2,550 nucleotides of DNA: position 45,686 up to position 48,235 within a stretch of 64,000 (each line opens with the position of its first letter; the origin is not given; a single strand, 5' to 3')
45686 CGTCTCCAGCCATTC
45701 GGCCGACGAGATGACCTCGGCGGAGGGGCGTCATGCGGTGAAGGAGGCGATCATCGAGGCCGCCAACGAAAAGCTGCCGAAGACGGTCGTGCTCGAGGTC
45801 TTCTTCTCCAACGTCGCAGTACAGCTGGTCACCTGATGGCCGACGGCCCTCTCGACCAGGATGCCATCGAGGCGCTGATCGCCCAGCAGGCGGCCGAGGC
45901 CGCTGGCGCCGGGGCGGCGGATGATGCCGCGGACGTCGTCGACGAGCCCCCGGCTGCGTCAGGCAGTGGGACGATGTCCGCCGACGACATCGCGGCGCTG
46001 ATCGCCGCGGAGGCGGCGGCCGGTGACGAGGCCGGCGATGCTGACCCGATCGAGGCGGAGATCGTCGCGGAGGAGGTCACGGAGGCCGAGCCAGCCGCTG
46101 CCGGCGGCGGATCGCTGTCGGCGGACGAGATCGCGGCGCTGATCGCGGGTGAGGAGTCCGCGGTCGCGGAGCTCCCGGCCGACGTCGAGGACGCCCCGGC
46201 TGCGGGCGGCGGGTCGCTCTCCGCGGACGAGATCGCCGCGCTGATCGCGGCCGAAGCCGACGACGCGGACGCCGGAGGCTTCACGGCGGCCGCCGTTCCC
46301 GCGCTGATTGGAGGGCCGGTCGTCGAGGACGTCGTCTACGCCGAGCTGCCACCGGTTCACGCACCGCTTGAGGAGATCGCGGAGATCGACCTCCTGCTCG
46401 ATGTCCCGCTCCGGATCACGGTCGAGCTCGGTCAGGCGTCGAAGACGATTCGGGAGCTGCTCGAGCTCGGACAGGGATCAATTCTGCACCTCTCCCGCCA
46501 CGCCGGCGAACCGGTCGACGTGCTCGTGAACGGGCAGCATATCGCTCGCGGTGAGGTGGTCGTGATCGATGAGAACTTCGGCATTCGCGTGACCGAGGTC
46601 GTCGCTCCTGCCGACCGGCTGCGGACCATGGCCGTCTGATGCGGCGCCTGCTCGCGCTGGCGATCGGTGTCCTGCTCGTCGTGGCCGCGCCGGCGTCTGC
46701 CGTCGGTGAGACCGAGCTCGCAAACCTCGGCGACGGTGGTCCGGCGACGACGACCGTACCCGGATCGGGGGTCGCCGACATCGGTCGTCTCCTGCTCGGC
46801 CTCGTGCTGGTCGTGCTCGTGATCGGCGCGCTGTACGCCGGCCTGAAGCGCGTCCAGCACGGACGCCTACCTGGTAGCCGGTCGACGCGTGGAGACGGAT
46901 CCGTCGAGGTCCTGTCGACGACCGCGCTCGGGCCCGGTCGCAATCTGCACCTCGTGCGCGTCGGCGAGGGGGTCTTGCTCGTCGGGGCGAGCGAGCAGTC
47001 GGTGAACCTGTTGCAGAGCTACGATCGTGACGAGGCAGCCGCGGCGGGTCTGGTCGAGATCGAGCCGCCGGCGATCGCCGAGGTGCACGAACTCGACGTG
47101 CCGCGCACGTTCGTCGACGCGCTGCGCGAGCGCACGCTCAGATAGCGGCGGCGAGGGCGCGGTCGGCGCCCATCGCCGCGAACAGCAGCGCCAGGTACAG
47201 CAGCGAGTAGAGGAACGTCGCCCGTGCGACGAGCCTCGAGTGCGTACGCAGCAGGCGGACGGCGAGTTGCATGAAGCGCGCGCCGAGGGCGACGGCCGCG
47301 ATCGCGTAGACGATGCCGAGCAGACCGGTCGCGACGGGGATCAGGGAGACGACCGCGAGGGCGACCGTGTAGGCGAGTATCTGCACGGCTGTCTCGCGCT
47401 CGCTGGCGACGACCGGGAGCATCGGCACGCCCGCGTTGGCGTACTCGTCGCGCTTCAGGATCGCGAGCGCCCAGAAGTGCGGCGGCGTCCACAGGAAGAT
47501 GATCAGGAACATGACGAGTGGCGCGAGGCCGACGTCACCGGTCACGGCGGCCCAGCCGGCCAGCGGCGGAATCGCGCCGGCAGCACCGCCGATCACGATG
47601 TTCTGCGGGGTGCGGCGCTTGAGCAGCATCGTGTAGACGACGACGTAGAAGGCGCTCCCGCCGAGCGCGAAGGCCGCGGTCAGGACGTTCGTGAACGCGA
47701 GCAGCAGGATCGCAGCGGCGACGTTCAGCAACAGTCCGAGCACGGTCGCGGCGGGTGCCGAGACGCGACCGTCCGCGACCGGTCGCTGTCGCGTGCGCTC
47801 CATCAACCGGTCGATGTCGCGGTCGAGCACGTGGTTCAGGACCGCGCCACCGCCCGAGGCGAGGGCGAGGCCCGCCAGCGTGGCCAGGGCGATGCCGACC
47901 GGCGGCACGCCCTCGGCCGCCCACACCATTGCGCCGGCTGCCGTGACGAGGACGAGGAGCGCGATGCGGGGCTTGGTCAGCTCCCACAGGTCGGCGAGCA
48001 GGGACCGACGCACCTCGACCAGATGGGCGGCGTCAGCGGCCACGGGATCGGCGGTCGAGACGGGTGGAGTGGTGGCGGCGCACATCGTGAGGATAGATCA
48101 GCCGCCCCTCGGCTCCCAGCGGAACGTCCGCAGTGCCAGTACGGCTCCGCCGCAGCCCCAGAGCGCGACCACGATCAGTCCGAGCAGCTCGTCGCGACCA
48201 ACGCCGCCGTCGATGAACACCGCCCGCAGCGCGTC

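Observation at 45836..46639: FliN homologue carries four tandem CheY-docking-type peptides, and fliM is absent from its usual position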

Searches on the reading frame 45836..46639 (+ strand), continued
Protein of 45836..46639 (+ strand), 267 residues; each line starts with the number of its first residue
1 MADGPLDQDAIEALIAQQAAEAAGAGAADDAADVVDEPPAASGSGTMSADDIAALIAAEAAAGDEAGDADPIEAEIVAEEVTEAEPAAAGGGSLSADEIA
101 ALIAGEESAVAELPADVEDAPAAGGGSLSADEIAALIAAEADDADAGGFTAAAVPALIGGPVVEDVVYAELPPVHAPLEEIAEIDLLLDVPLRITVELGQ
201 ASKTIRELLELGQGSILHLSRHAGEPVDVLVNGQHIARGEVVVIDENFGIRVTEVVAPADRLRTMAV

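Call 29: search_protein_families(library=ncbifam, proteins=[window:45836-46639:+], max_evalue=0.01)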
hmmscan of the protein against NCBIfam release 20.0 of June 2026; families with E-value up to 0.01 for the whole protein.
window:45836-46639:+ (267 aa): 12 families
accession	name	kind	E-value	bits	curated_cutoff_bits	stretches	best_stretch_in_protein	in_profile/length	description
NF005995.1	PRK08119.1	equivalog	4.5e-35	121.8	218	1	179-262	293-376/376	flagellar motor switch phosphatase FliY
TIGR02480.1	fliN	equivalog_domain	5.4e-30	103.1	84.05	1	184-257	2-75/77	flagellar motor switch protein FliN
NF006272.1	PRK08432.1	equivalog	1.2e-19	71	219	1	178-264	186-272/274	flagellar motor switch protein FliY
NF005275.1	PRK06782.1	equivalog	1.7e-18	66.6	681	1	159-256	422-516/516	flagellar motor switch protein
TIGR02551.1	SpaO_YscQ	equivalog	4.9e-17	62.8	100.8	1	127-254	227-299/300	type III secretion system cytoplasmic ring protein SctQ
NF006273.1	PRK08433.1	equivalog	1.6e-16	60.5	114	1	181-256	12-87/100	flagellar motor switch protein FliN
NF005276.0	PRK06788.1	equivalog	7.8e-11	42.1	98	1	180-257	24-101/119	flagellar motor switch protein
NF004605.0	PRK05933.1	equivalog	1.2e-10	40.9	536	1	188-255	304-372/372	type III secretion system protein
NF006018.0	PRK08158.1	equivalog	5.3e-08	32.2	223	1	182-254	222-294/303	YscQ/HrcQ family type III secretion apparatus protein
TIGR01397.1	fliM_switch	equivalog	2e-07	30.5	219.6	1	187-256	250-319/320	flagellar motor switch protein FliM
NF005956.0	PRK08035.1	equivalog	7.9e-07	28.6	230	1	187-254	248-315/323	YscQ/HrcQ family type III secretion apparatus protein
NF005277.0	PRK06789.1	equivalog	2.6e-06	27.3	81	1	189-253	6-70/74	flagellar motor switch protein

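Call 30: find_related_loci(query=window:45836-46636:+, collection=genome_contigs, flank=10000)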
Query window:45836-46636:+ (267 aa) in genome_contigs; peptide patterns used: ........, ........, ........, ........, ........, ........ (x = any residue, [..] = any of these).
599 stretches matched a pattern (row limit reached: there are more); 63 encode a relative of the query (tblastn E <= 1e-3); 63 distinct loci.
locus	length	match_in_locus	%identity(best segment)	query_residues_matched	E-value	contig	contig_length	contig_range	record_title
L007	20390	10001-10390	73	128-266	2e-59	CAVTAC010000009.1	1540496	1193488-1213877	MAG: uncultured Actinomycetes bacterium isolate MFD04651.bin.2.118 genome assembly, contig: contig_4588, whole genome sh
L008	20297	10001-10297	61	169-265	4e-33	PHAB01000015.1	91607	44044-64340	MAG: Firmicutes bacterium HGW-Firmicutes-14 08E140C01_scaffold_242, whole genome shotgun sequence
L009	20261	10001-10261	63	179-265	5e-33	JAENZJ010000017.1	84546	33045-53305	MAG: Thermincola ferriacetica isolate BM5_bin.4 BM5_bin4_NODE_131_length_84546_cov_7.949604, whole genome shotgun sequen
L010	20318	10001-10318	58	169-265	1e-32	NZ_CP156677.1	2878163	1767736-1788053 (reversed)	Phosphitispora sp. TUW77 chromosome, complete genome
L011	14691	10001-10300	59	172-265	3e-32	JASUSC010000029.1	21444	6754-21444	MAG: Eubacteriales bacterium isolate DJKA83_ANT-F21_bin.11 scaffold_291, whole genome shotgun sequence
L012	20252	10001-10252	64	179-262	1e-31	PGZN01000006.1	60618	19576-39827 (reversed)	MAG: Firmicutes bacterium HGW-Firmicutes-8 bjp_ig2158_scaffold_139, whole genome shotgun sequence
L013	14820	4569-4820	60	182-265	3e-30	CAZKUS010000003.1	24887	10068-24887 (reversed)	MAG TPA_asm: uncultured Clostridia bacterium isolate SRP201947_co1_40 genome assembly, contig: NODE_564_length_24887_cov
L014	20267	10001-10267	54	174-262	4e-30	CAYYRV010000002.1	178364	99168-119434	MAG TPA_asm: uncultured Defluviitaleaceae bacterium isolate SRP242652_co2_120 genome assembly, contig: NODE_75_length_17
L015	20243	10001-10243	64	182-262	5e-30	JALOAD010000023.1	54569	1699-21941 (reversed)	MAG: Candidatus Muiribacterium halophilum isolate SO_2017_LW2 bin 137 scaffold_1348_c1_LW138R_2017, whole genome shotgun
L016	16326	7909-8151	63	183-263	6e-30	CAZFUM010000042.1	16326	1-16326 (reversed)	MAG TPA_asm: uncultured bacterium isolate binchicken_co186_294 genome assembly, contig: NODE_4346_length_16326_cov_6.113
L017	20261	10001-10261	60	179-265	1e-29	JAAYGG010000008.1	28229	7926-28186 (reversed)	MAG: Bacillota bacterium isolate AS09scLD_203 6930_AS09, whole genome shotgun sequence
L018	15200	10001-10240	61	183-262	5e-29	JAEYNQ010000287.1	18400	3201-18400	MAG: Bacillota bacterium isolate OH_CBB_11 k127_1531507, whole genome shotgun sequence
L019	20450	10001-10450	40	92-262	1e-28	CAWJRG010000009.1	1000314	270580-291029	MAG: uncultured bacterium isolate MFD03726.bin.1.65 genome assembly, contig: contig_7, whole genome shotgun sequence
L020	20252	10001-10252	56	174-257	8e-29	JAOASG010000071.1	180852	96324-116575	MAG: Vallitalea sp. isolate McLGI.32 contig_60341, whole genome shotgun sequence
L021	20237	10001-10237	61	184-262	8e-29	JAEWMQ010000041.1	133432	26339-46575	MAG: Bacillota bacterium isolate OH_PDB_141 k127_916616, whole genome shotgun sequence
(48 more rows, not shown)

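Call 34: find_homologous_proteins(query=L005:19749-20516:+, max_evalue=1e-20)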
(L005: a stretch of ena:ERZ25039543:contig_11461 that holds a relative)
Query L005:19749-20516:+ (256 aa): 7999 proteins with E <= 1e-20 among 8000 candidates; the best 120 are listed.
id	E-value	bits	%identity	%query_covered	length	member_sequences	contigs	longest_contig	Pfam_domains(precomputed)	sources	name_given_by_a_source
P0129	6.6e-127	440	68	94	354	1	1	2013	PF00771.26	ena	-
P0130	2.6e-122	425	-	-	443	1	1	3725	PF00771.26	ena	-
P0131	1.6e-119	416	84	98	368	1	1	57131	PF00771.26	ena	-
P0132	5.4e-117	407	77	99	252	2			PF00771.26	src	-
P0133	3.0e-116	405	75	100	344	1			PF00771.26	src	-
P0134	3.4e-115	402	91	81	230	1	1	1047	PF00771.26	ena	-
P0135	1.9e-113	396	75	100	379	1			PF00771.26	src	-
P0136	2.5e-112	392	73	98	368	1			PF00771.26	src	-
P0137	5.6e-108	378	71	98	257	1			PF00771.26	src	-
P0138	8.9e-108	377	71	100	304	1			PF00771.26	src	-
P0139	1.1e-107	377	75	95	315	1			PF00771.26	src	-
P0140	1.7e-107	376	73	95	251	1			PF00771.26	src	-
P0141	2.0e-107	376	74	95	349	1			PF00771.26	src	-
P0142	8.2e-107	374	71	100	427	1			PF00771.26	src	-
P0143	9.7e-107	374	74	95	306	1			PF00771.26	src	-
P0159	8.4e-104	364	76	93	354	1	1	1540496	PF00771.26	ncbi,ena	-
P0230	1.4e-100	354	68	95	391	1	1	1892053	PF00771.26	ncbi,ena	-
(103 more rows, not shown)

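Call 35: find_encoding_contigs(protein=P0159, flank=10000, max_places=1)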
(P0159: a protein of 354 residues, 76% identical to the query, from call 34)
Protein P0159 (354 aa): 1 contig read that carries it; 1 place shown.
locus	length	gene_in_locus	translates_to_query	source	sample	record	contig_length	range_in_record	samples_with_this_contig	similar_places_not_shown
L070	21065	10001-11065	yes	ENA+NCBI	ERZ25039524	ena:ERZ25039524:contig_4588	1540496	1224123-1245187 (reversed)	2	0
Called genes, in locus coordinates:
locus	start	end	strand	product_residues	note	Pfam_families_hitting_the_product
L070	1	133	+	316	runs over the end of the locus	PF04073:tRNA_edit, PF00587:tRNA-synt_2b (faint), PF03129:HGTP_anticodon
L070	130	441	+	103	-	PF13560:HTH_31, PF01381:HTH_3, PF12844:HTH_19 (weak), PF13443:HTH_26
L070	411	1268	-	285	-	-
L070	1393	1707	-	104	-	-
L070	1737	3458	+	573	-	PF00324:AA_permease (weak), PF13520:AA_permease_2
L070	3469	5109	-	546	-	PF00324:AA_permease, PF13520:AA_permease_2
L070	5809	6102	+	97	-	PF00813:FliP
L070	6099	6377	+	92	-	PF01313:Bac_export_3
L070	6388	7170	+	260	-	PF01311:Bac_export_1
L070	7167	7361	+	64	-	-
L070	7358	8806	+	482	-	PF00583:Acetyltransf_1 (faint), PF13527:Acetyltransf_9, PF17668:Acetyltransf_17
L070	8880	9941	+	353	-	PF01312:Bac_export_2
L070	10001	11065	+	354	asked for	PF00771:FHIPEP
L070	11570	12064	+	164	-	PF00771:FHIPEP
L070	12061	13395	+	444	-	PF00448:SRP54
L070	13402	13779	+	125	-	-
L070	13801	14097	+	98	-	-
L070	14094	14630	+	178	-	-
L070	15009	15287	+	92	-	-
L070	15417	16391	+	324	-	PF00140:Sigma70_r1_2 (weak), PF04542:Sigma70_r2, PF04539:Sigma70_r3, PF04545:Sigma70_r4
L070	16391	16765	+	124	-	PF07238:PilZ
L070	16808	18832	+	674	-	PF12229:PG_binding_4 (weak), PF04294:VanW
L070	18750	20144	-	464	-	PF01134:GIDA (faint), PF01266:DAO (faint), PF03486:HI0933_like (faint), PF07992:Pyr_redox_2, PF12831:FAD_oxidored (weak), PF13738:Pyr_redox_3, PF00070:Pyr_redox, PF02852:Pyr_redox_dim, +2 more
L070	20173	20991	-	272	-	PF01464:SLT, PF13406:SLT_2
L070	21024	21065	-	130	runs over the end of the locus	PF03061:4HBT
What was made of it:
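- An FlhF (SRP54-type) gene follows flhA in the related locus L070 (call 35).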

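Call 36: find_encoding_contigs(protein=P0230, flank=10000, max_places=1)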
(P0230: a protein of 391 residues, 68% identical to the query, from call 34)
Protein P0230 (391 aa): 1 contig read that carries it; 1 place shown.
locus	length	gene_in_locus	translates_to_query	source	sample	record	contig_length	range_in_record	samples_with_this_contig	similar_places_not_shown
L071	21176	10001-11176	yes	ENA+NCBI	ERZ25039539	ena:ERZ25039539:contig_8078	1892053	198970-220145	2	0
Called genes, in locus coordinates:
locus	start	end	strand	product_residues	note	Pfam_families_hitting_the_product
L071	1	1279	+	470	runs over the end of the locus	PF02120:Flg_hook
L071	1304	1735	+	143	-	PF03963:FlgD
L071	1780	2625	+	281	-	PF00460:Flg_bb_rod (weak), PF22692:LlgE_F_G_D1, PF06429:Flg_bbr_C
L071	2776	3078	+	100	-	PF06289:FlbD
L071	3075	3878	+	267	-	PF20560:MotA_N (weak), PF01618:MotA_ExbB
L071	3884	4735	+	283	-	PF13677:MotB_plug, PF00691:OmpA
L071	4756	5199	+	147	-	PF03748:FliL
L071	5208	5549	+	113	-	PF28396:SepQ_C (weak), PF01052:FliMN_C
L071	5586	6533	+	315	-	PF03631:Virul_fac_BrkB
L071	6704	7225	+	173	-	PF04347:FliO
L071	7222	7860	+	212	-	PF00813:FliP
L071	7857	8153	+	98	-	PF01313:Bac_export_3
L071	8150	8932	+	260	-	PF01311:Bac_export_1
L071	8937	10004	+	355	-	PF01312:Bac_export_2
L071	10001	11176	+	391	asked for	PF00771:FHIPEP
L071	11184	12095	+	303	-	PF00771:FHIPEP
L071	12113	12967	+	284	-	-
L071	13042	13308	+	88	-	-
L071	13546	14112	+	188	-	PF07238:PilZ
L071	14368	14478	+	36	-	-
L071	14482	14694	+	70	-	-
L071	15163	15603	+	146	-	PF00700:Flagellin_C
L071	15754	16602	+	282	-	PF00669:Flagellin_N, PF00700:Flagellin_C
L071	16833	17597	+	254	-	PF00669:Flagellin_N, PF00700:Flagellin_C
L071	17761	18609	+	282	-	PF00669:Flagellin_N, PF00700:Flagellin_C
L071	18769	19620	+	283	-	PF00669:Flagellin_N, PF00700:Flagellin_C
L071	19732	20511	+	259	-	-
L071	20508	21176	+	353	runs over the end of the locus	PF13524:Glyco_trans_1_2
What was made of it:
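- Closest known: Cultured Thermoleophilia flagellar clusters. Same: Locus L071 matches the S. pauli order (call 36).
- L071 reproduces the S. pauli gene order exactly and also shows no local fliM (call 36).
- Tried and rejected: I walked from FlhA of related MAGs (calls 34-36).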

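Call 68: find_encoding_contigs(protein=window:45836-46639:+, flank=10000, max_places=3)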
Protein window:45836-46639:+ (267 aa): 1 contig read that carries it; 1 place shown.
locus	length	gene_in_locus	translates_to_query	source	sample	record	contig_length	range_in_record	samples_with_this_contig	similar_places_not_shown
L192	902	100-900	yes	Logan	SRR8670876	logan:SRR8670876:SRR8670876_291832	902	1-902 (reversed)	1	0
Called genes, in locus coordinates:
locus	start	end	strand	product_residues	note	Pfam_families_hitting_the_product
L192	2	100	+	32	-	?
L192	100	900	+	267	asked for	?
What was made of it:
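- Checked: The identical 267-aa protein is also present on an independent 902-bp contig assembled from SRA run SRR8670876 (call 68), so it is not an assembly artefact.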

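Call 72: predict_structure(alignment_id=A2)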
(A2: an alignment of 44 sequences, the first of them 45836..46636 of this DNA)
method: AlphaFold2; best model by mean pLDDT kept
length: 267 residues; sequences in the alignment: 44
mean_pLDDT: 62.2   pTM: 0.22
mean pLDDT of the five models: 62.2, 60.3, 60.0, 59.0, 58.9
residues with pLDDT >= 90: 9; 70-90: 77; 50-70: 104; < 50: 77
segments of 3 or more residues with pLDDT < 50: 30-33, 40-44, 75-85, 87-92, 147-157, 181-198, 200-205, 212-219
pLDDT, mean of each block of 10 residues (from residue 1): 75 90 66 52 65 86 59 44 41 76 69 57 67 85 58 46 66 68 45 41 50 43 68 70 61 69 63
secondary structure, 60 per line:
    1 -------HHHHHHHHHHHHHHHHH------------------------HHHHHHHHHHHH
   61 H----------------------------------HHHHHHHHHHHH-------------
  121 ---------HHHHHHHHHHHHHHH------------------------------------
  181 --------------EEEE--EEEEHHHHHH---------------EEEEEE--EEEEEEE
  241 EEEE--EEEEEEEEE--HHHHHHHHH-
elements in order: H8-24 H49-61 H96-107 H130-144 E195-198 E201-204 H205-210 E226-231 E234-244 E247-255 H258-266
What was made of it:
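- On EIDAL / FliM-N-type CheY-P docking peptide: AF2 predicts helices at all four sites (call 72).
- AF2 gives four helices with pLDDT 76-90, separated by linkers with pLDDT below 50 (call 72). The helices are confidently predicted (call 72).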

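Call 73: search_protein_representatives(protein=window:45836-46636:+)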
Query: 267 residues. Proteins with E-value up to 0.001 (for the whole library): 15563; up to 1e-10: 7801; up to 1e-30: 4. The best 150 are listed.
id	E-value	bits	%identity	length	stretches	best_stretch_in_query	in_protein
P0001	5.2e-63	229.8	68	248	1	3-266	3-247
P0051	1.4e-47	179.3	62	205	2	146-266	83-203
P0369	1.5e-34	136.7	46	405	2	173-256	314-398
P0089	8.4e-32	127.7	43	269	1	6-265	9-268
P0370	1.1e-29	120.7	52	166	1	109-265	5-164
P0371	1.4e-29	120.4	54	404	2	165-265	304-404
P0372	2.3e-29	119.7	50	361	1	100-264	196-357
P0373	3.3e-29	119.1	51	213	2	182-257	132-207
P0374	5.8e-28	115.1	46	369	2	124-264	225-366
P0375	8.5e-28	114.5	40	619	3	186-257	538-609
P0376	9.4e-28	114.4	59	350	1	164-263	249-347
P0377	1.3e-27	113.9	48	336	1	92-265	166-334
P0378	2.0e-27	113.3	57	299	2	179-263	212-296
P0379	2.2e-27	113.2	47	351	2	143-265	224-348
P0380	2.3e-27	113.1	49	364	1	129-264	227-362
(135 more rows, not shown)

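Call 78: search_solved_structures(query=window:45836-46636:+, max_evalue=0.001)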
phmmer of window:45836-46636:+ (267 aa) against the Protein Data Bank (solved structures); distinct sequences matched with E-value up to 0.001: 7.
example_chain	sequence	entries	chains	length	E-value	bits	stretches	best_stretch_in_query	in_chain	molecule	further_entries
1o6a_A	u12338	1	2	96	7.3e-28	101.6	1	183-264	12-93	putative flagellar motor switch protein FliN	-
1yab_A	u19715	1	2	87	8.8e-28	101.3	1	183-264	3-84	chemotaxis protein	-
8umd_D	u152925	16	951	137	1.4e-24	90.9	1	181-265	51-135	Flagellar motor switch protein FliN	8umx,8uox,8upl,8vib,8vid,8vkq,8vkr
4yxb_A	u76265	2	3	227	6.6e-24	88.7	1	181-265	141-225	Flagellar motor switch protein FliM,Flagellar motor switch protein FliN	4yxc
4yxb_D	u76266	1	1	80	4.1e-18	69.7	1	197-265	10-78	FliM::FliN fragment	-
5xrw_C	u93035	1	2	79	2.5e-11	47.5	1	192-264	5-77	FliY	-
5xrw_A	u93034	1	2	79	3e-09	40.7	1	195-256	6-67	FliN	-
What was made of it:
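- On FliN (SpoA-domain C-ring protein): PDB FliN matches at E 7e-28, call 78.
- Closest known: FliN. Same: The SpoA domain passes the TIGR02480 cutoff (103 bits against 84) and aligns to solved FliN structures over residues 181-265 (calls 29, 78).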

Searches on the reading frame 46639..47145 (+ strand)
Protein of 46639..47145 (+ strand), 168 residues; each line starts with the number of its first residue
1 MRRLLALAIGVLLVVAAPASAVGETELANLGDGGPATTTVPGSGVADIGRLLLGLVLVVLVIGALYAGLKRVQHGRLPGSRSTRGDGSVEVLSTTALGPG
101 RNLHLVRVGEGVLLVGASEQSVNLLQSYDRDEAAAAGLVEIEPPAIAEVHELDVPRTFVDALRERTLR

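Call 6: search_protein_families(library=pfam, proteins=[window:46639-47145:+], max_evalue=0.01)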
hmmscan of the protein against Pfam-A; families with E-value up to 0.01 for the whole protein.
window:46639-47145:+ (168 aa): 2 families
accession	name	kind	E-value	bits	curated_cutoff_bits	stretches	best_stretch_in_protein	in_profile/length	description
PF04347.18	FliO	-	1.1e-11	45.1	22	1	69-140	3-73/91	Flagellar biosynthesis protein, FliO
PF11146.13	DUF2905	-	0.0051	17.4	22.2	1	49-80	1-33/64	Protein of unknown function (DUF2905)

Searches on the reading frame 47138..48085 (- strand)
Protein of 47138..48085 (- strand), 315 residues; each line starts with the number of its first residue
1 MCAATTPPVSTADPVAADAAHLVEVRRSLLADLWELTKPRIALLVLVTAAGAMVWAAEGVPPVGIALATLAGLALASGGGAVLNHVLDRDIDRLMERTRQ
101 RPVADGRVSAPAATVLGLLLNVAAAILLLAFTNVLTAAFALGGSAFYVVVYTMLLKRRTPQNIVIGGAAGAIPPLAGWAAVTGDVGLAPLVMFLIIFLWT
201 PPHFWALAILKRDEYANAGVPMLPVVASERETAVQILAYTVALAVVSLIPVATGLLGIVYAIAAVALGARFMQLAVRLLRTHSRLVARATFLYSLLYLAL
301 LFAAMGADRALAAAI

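Call 6: search_protein_families(library=pfam, proteins=[window:47138-48085:-], max_evalue=0.01)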
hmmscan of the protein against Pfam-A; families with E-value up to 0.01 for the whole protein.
window:47138-48085:- (315 aa): 1 family
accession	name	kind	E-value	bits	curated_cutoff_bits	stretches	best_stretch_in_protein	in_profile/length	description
PF01040.23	UbiA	-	1.2e-63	215.2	34.2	1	45-292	1-246/250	UbiA prenyltransferase family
